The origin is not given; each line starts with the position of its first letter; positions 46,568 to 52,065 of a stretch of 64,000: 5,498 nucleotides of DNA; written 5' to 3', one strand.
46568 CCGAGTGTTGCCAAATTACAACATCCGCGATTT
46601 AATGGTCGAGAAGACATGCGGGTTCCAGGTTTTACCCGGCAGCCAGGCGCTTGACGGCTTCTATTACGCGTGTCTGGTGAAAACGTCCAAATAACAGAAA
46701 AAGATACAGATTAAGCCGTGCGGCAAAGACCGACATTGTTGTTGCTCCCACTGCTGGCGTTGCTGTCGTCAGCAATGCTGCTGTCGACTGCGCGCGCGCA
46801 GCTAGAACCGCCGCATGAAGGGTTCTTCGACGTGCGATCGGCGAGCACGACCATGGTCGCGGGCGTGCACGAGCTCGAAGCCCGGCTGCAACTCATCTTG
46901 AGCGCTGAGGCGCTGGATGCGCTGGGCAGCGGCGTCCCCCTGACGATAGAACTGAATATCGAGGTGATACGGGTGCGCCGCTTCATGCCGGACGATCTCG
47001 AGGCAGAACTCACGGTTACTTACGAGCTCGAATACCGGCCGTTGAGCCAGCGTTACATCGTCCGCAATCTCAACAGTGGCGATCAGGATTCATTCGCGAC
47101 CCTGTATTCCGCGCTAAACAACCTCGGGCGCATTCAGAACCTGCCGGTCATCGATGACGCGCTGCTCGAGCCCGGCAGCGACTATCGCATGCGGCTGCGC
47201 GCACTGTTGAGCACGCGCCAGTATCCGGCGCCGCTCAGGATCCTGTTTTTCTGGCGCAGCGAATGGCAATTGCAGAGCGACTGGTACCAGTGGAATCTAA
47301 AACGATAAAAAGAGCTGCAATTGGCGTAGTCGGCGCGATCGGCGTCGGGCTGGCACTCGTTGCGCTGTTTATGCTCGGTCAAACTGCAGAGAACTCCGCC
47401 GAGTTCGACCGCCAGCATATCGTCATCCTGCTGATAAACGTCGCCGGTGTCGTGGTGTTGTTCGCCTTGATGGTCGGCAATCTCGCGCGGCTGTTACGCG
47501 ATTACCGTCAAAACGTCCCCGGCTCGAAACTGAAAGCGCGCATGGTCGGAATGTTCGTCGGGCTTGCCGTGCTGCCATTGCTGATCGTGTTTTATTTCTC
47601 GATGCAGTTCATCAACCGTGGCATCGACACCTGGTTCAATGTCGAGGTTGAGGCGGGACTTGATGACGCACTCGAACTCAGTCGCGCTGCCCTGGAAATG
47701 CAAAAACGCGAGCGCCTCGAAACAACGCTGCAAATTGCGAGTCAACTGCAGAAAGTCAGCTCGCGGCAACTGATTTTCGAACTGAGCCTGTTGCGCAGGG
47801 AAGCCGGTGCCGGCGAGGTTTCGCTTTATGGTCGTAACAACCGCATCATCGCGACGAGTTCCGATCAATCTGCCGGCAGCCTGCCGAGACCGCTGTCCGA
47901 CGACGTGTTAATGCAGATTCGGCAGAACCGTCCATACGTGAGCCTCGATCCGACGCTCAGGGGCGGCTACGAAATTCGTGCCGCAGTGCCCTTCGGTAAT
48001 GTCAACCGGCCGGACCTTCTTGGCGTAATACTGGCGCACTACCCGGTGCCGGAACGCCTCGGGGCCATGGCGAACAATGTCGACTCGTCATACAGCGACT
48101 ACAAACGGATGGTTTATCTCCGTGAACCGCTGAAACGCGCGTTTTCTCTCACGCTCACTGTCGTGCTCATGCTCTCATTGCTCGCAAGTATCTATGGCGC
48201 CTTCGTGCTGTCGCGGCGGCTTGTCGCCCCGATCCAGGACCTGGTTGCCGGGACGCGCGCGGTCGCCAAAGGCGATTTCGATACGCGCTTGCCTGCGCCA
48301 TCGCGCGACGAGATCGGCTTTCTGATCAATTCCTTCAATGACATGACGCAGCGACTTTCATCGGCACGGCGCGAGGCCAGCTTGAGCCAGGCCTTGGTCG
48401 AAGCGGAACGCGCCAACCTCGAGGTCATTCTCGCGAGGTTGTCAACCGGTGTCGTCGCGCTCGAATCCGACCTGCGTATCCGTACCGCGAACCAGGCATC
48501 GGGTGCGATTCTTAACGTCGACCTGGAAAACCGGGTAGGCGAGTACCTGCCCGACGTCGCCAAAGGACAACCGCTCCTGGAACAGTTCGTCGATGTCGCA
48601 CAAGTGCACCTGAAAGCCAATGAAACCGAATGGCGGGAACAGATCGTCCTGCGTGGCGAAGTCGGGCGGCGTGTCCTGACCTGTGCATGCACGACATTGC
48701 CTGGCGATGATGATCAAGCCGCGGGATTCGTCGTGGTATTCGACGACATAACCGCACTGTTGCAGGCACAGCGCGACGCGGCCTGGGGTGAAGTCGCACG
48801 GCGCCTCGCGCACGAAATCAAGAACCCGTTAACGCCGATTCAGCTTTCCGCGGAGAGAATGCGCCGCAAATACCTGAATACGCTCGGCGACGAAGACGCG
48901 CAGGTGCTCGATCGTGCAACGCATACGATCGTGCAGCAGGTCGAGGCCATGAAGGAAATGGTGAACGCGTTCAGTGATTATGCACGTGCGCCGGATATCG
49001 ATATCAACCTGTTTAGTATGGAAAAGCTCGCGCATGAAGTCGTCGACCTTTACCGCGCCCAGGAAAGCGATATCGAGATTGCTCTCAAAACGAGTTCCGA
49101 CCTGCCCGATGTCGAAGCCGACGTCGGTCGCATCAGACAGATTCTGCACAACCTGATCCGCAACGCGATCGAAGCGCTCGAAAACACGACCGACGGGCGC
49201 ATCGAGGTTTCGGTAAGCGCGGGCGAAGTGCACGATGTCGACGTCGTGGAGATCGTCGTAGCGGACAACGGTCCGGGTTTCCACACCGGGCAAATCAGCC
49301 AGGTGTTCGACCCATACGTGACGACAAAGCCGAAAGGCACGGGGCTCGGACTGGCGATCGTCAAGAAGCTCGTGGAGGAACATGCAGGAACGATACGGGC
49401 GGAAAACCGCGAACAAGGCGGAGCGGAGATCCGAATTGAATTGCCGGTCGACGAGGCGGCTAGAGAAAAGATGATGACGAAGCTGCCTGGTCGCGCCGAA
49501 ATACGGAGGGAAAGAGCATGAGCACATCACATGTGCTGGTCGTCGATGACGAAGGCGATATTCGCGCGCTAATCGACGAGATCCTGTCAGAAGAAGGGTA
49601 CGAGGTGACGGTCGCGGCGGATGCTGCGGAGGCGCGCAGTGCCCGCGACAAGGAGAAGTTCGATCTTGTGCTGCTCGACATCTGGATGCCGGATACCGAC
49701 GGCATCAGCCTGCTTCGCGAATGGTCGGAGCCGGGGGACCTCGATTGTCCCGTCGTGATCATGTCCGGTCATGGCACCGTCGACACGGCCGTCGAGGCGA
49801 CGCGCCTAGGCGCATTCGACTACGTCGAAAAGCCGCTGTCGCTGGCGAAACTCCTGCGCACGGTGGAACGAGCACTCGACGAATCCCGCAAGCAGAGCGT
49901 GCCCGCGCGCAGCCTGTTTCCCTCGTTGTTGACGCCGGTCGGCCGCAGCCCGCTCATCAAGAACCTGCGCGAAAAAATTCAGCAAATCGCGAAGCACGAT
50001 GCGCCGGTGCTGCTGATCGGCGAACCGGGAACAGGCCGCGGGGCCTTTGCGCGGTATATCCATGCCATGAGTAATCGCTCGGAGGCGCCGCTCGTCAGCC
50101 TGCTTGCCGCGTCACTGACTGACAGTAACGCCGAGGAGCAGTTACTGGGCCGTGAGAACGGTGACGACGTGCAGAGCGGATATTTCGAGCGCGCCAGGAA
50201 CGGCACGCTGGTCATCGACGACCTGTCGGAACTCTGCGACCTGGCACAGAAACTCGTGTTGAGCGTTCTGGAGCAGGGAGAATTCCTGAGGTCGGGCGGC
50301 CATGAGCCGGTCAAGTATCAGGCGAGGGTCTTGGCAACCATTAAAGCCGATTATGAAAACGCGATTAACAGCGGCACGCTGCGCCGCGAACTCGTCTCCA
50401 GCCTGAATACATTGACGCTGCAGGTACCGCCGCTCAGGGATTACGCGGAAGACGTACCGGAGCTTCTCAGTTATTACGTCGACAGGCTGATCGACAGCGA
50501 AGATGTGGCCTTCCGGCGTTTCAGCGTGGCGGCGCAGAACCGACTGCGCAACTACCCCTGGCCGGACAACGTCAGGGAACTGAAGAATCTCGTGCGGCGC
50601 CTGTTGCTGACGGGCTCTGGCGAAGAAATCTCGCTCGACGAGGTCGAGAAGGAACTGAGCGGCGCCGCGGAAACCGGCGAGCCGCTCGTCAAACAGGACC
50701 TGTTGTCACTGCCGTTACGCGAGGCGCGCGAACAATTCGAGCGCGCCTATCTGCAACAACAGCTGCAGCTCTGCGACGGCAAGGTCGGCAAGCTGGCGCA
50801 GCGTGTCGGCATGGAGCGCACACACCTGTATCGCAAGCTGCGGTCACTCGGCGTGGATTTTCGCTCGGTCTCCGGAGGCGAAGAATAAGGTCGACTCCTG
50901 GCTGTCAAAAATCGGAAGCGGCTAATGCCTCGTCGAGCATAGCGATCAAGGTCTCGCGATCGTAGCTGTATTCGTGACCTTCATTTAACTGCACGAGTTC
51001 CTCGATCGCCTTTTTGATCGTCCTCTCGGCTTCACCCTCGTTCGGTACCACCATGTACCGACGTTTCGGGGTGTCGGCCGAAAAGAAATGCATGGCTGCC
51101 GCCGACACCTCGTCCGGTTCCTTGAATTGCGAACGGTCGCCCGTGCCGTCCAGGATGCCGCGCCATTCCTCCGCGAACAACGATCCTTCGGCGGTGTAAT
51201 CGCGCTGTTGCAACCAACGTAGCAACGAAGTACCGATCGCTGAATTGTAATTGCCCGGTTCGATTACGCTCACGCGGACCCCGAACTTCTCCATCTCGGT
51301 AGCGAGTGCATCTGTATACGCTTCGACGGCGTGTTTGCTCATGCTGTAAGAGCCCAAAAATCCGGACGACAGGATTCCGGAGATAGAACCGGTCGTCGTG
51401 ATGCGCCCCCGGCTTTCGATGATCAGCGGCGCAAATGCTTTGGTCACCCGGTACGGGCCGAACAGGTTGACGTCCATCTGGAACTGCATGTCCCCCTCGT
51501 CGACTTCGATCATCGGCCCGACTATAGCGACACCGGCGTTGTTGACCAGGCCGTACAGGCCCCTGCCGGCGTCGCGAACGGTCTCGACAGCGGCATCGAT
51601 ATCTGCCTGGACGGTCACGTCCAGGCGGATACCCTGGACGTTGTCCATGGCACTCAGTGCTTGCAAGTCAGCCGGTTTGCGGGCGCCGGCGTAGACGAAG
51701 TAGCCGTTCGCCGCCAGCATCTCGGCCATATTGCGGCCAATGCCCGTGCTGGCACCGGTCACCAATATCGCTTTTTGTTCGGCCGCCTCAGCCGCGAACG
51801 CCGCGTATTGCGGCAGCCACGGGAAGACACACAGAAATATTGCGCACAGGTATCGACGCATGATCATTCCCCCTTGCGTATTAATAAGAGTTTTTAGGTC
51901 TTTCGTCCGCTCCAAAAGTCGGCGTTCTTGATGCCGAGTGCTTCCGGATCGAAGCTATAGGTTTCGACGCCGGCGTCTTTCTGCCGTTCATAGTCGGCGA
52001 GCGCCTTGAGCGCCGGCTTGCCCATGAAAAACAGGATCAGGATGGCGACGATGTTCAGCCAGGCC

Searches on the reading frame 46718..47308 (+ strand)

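Call 89: search_protein_families(library=pfam, max_evalue=0.001, proteins=[window:46718-47308:+])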
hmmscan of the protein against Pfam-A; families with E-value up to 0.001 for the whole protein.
window:46718-47308:+ (196 aa): 1 family
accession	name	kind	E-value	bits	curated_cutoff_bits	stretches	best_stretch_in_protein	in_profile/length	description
PF14334.11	DUF4390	-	2.1e-42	144.8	27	1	37-193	4-161/161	Domain of unknown function (DUF4390)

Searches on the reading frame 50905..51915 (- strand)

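Call 89: search_protein_families(library=pfam, max_evalue=0.001, proteins=[window:50905-51915:-])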
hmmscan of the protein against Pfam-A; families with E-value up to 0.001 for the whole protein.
window:50905-51915:- (336 aa): 5 families
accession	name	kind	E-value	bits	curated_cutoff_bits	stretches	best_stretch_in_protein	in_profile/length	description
PF00106.31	adh_short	-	3e-41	141.5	26.6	1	48-231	1-190/195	short chain dehydrogenase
PF13561.12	adh_short_C2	-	5.5e-31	108.4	27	1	54-227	1-180/236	Enoyl-(Acyl carrier protein) reductase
PF08659.16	KR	-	2.2e-12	47.7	22.6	1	50-219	3-174/180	KR domain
PF13460.12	NAD_binding_10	-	1.3e-05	25.6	27.2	1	54-112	1-60/184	NAD(P)H-binding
PF01370.27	Epimerase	-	3.7e-05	23.7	20.9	1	50-113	1-63/240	NAD dependent epimerase/dehydratase family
